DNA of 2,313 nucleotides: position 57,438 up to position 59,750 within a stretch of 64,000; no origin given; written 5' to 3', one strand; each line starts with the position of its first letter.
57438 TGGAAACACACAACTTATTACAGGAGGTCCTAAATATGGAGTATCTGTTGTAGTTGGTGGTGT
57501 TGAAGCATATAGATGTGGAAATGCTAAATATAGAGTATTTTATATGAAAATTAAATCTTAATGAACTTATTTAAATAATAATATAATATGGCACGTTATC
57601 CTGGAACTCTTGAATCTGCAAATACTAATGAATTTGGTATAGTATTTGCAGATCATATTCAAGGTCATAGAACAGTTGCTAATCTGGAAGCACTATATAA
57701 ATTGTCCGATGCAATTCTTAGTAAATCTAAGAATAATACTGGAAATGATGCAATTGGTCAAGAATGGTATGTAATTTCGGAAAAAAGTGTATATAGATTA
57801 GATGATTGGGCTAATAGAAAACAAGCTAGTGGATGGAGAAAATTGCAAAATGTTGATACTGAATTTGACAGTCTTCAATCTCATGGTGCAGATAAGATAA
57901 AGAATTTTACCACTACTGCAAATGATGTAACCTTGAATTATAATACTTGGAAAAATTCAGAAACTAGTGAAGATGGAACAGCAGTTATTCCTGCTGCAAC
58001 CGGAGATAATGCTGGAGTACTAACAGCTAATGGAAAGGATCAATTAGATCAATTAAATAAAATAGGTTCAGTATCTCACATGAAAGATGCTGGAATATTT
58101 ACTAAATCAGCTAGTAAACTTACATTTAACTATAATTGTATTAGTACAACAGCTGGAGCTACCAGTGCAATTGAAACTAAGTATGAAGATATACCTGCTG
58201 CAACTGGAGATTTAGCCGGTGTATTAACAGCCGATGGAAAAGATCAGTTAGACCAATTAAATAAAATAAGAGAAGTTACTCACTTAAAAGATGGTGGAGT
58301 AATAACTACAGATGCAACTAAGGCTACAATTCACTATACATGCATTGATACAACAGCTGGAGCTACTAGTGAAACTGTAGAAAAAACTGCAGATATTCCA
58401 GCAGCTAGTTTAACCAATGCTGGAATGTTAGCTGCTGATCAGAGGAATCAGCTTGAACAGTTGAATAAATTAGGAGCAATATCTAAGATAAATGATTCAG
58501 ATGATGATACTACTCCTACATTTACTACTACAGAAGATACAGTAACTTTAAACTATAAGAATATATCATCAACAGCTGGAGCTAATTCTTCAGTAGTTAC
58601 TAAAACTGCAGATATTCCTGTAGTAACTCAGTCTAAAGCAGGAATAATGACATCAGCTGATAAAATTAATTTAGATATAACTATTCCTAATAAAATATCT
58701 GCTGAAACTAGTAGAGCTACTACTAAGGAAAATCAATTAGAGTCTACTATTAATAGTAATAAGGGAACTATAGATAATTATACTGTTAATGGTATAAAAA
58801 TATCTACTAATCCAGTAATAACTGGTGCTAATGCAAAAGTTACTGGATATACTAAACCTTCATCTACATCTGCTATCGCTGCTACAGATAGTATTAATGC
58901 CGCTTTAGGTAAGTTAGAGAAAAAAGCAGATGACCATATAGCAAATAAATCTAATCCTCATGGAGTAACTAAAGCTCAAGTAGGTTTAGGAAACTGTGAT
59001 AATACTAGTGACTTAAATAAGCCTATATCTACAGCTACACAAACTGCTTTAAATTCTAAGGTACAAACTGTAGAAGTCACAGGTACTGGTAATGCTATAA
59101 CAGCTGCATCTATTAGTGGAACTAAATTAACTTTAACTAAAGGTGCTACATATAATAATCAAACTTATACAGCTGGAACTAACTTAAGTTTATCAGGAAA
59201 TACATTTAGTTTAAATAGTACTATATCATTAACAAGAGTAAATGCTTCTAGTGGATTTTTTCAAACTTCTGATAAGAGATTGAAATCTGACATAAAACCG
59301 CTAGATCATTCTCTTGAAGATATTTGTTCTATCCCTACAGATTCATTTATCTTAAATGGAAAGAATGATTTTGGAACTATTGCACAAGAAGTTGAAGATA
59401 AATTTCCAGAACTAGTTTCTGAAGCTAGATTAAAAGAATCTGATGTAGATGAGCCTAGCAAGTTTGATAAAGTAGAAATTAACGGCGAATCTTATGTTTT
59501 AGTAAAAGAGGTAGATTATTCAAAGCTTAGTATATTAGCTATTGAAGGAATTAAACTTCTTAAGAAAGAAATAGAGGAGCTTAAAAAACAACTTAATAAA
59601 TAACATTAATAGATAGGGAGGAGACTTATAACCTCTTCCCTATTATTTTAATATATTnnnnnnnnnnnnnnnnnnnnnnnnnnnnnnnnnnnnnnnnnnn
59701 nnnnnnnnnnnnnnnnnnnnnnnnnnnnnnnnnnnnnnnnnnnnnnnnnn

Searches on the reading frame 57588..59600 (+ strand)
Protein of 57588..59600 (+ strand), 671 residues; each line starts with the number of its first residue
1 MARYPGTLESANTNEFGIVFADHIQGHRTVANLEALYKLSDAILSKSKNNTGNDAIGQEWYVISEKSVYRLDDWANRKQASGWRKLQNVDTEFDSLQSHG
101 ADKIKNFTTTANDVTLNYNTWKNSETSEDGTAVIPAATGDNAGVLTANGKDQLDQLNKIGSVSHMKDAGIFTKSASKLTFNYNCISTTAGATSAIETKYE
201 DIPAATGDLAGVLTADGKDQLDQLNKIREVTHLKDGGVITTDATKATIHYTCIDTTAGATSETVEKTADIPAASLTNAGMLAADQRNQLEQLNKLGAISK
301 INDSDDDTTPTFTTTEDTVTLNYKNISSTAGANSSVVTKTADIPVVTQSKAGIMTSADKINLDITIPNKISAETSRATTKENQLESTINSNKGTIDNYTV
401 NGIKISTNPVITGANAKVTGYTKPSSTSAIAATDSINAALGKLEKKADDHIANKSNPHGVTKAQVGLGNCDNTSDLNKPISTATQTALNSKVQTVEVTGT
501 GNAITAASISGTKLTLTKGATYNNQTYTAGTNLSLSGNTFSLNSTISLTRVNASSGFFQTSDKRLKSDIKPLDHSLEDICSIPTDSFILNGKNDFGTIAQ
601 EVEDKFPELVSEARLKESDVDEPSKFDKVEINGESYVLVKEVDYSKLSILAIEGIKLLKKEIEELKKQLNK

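Call 11: search_protein_families(library=pfam, proteins=[window:57588-59600:+], max_evalue=0.001)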
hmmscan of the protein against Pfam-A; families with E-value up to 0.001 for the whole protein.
window:57588-59600:+ (671 aa): 1 family
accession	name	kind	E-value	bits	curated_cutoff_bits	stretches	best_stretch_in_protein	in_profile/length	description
PF13884.11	Peptidase_S74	-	1.7e-09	38.3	22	1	561-610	1-57/58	Chaperone of endosialidase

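Call 64: search_protein_families(library=phrogs, proteins=[window:57588-59600:+], max_evalue=0.0001)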
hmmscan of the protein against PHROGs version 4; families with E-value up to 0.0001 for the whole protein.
window:57588-59600:+ (671 aa): 14 families
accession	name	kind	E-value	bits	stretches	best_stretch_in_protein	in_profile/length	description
phrog_35419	-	tail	4.2e-12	47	1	446-501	163-219/414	tail fiber protein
phrog_1980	-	tail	6.7e-12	46.4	1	361-670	113-431/449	tail fiber protein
phrog_5668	-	tail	1.3e-11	44.1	1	179-670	1101-1559/1567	tail fiber protein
phrog_13892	-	tail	2.1e-11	44.6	1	452-515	555-618/676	minor tail protein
phrog_5207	-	unknown function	4.5e-10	39.6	1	452-521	461-529/689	-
phrog_38707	-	unknown function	2.7e-09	37.2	1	409-553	359-490/675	-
phrog_8780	-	tail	7.1e-09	35.4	1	461-516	427-479/755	minor tail protein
phrog_33119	-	tail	1.6e-07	31.3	1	538-613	525-600/643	long tail fiber protein distal subunit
phrog_28992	-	unknown function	1.7e-07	31.7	1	517-668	204-342/343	-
phrog_33513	-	unknown function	2.4e-07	30.1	1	461-503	552-595/1042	-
phrog_1699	-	tail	2.7e-07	30.5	1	88-670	466-992/1000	long tail fiber protein distal subunit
phrog_2163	-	head and packaging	5.7e-07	30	1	434-497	197-258/574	virion structural protein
phrog_25620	-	tail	2.3e-06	28.2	1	449-497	223-268/348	tail collar fiber protein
phrog_30593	-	unknown function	2.3e-05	24.8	1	460-512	105-157/322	-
